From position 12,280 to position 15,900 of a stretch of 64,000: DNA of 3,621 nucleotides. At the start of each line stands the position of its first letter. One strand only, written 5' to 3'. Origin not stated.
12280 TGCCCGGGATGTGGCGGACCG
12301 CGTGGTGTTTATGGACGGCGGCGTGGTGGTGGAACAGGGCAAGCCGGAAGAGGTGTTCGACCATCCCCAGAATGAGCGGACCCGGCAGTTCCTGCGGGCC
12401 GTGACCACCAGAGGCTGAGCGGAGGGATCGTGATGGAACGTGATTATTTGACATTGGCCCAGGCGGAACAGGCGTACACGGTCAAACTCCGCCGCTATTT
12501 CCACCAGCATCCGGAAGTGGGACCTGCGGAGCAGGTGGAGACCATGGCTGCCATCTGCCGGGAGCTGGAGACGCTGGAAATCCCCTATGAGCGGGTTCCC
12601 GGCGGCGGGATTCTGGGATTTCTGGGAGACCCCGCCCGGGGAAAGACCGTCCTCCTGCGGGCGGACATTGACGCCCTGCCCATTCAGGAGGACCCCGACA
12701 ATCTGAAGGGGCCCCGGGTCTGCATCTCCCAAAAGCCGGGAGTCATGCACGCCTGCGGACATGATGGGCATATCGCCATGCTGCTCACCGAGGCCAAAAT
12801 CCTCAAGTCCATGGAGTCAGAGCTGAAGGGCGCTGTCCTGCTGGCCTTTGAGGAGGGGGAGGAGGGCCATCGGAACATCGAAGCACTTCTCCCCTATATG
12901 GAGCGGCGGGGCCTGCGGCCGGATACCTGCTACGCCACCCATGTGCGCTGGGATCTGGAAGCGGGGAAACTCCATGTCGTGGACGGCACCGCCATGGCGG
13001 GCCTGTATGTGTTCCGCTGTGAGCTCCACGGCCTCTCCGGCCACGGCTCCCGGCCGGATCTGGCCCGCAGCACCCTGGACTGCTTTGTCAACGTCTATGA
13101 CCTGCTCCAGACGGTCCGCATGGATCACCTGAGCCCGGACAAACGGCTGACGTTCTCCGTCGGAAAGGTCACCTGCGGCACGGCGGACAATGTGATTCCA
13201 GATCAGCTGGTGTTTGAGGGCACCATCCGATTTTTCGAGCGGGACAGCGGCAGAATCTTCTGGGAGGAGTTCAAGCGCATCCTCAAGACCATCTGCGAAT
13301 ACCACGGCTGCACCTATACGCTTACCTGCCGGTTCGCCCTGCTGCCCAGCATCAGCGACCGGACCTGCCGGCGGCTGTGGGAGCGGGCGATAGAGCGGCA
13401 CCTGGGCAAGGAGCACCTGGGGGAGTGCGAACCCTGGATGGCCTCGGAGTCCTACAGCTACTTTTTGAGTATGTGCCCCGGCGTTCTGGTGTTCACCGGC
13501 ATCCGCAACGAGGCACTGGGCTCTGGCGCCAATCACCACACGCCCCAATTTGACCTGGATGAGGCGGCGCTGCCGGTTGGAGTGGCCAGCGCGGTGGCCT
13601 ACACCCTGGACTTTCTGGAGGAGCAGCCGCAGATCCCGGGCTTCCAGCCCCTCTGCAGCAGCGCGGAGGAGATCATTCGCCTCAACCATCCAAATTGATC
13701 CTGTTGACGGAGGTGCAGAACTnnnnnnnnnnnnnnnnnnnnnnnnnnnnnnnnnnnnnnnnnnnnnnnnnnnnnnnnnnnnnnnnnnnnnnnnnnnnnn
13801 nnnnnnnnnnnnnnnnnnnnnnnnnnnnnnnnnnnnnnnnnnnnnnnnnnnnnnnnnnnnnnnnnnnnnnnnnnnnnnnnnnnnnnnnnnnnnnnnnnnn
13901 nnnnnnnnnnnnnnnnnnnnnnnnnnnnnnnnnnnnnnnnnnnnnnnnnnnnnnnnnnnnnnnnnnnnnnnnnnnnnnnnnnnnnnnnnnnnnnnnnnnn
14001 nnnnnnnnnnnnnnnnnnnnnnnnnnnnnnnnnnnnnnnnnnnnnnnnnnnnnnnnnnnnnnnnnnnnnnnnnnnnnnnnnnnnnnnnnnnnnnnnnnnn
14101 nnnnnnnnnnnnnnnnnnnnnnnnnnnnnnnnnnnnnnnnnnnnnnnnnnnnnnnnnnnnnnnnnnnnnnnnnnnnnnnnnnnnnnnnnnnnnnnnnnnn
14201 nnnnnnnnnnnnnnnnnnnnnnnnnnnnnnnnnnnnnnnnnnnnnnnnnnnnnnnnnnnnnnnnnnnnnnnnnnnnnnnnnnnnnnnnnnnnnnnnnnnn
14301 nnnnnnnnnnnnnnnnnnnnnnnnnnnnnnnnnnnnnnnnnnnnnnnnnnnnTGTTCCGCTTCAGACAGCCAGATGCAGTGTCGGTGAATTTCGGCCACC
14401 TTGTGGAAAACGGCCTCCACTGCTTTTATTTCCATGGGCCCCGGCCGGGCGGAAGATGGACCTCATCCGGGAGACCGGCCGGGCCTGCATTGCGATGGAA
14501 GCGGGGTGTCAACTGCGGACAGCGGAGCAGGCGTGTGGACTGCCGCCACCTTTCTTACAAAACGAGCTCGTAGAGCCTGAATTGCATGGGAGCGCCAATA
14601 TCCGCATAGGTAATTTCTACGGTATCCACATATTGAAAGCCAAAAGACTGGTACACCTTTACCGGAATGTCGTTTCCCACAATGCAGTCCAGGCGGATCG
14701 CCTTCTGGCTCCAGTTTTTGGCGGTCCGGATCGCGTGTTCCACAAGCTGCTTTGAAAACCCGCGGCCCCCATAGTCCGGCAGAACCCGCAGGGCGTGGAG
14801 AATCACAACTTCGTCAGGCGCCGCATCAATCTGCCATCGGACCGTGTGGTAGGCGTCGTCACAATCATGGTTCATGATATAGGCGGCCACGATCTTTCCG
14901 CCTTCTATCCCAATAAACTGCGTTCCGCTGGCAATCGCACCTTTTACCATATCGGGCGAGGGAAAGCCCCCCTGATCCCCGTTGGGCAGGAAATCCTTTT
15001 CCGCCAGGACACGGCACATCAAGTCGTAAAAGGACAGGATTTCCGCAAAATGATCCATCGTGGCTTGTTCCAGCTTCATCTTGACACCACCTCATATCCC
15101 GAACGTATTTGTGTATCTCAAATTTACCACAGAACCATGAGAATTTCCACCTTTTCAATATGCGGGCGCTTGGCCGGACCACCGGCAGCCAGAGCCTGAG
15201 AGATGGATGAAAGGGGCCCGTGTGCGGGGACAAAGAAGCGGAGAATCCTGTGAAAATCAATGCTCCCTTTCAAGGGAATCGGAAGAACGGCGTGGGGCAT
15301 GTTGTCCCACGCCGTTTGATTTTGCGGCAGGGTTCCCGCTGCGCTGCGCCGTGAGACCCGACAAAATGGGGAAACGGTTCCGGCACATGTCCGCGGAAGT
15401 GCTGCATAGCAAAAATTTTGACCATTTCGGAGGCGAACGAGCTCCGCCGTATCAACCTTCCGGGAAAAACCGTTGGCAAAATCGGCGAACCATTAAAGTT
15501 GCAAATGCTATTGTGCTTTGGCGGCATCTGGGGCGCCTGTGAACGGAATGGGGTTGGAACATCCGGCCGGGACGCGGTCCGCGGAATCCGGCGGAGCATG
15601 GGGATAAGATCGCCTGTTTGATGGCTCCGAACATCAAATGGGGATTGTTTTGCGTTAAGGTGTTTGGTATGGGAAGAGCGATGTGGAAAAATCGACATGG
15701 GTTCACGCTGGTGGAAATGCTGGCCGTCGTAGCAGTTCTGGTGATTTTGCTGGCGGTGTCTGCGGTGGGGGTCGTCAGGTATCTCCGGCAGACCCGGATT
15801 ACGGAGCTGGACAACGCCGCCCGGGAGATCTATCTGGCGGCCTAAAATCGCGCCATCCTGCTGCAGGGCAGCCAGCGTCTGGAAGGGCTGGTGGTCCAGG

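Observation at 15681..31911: Complete retractile type IVa pilus locus whose first minor pilin is a ~2,100-aa giant adhesin-like protein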

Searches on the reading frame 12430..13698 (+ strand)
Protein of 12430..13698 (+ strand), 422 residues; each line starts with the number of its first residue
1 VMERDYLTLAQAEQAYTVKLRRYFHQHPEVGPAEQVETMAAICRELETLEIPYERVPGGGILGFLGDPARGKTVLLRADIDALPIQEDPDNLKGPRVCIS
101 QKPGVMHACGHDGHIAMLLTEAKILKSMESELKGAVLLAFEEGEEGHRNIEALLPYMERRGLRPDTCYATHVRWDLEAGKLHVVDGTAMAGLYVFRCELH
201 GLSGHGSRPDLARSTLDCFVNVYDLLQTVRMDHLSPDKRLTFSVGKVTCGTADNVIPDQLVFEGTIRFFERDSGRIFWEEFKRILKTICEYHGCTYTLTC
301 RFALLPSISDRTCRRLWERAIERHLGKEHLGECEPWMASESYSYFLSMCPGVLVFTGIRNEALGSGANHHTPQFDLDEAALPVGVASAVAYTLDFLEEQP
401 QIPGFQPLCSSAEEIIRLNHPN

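Call 10: search_protein_families(library=pfam, max_evalue=0.01, proteins=[window:12430-13698:+])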
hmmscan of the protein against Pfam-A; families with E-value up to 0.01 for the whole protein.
window:12430-13698:+ (422 aa): 2 families
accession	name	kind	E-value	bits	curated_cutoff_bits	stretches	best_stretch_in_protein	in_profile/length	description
PF01546.33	Peptidase_M20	-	2.2e-24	87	24.6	1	75-389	1-201/206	Peptidase family M20/M25/M40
PF07687.19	M20_dimer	-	5.2e-08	33.3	21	1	191-289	5-103/107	Peptidase dimerisation domain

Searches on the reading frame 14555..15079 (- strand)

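Call 10: search_protein_families(library=pfam, max_evalue=0.01, proteins=[window:14555-15079:-])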
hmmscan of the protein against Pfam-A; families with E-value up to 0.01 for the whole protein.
window:14555-15079:- (174 aa): 5 families
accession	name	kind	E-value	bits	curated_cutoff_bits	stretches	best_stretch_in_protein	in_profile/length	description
PF00583.31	Acetyltransf_1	-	2.4e-10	41.2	20.7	1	53-148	34-116/116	Acetyltransferase (GNAT) family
PF13508.13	Acetyltransf_7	-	9.1e-08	32.8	27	1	57-149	8-83/84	Acetyltransferase (GNAT) domain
PF13673.13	Acetyltransf_10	-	0.00054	20.4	23.6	1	94-153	54-112/128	Acetyltransferase (GNAT) domain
PF08445.16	FR47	-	0.00061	20.2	22.1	1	92-152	22-81/86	FR47-like protein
PF14542.12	Acetyltransf_CG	-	0.00071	20.1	30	1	86-126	19-59/80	GCN5-related N-acetyl-transferase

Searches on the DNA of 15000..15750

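Call 49: search_rna_families(source=window, start=15000, end=15750, threshold=evalue, max_evalue=1)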
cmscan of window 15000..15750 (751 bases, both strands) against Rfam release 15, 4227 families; matches with E-value up to 1: 0.
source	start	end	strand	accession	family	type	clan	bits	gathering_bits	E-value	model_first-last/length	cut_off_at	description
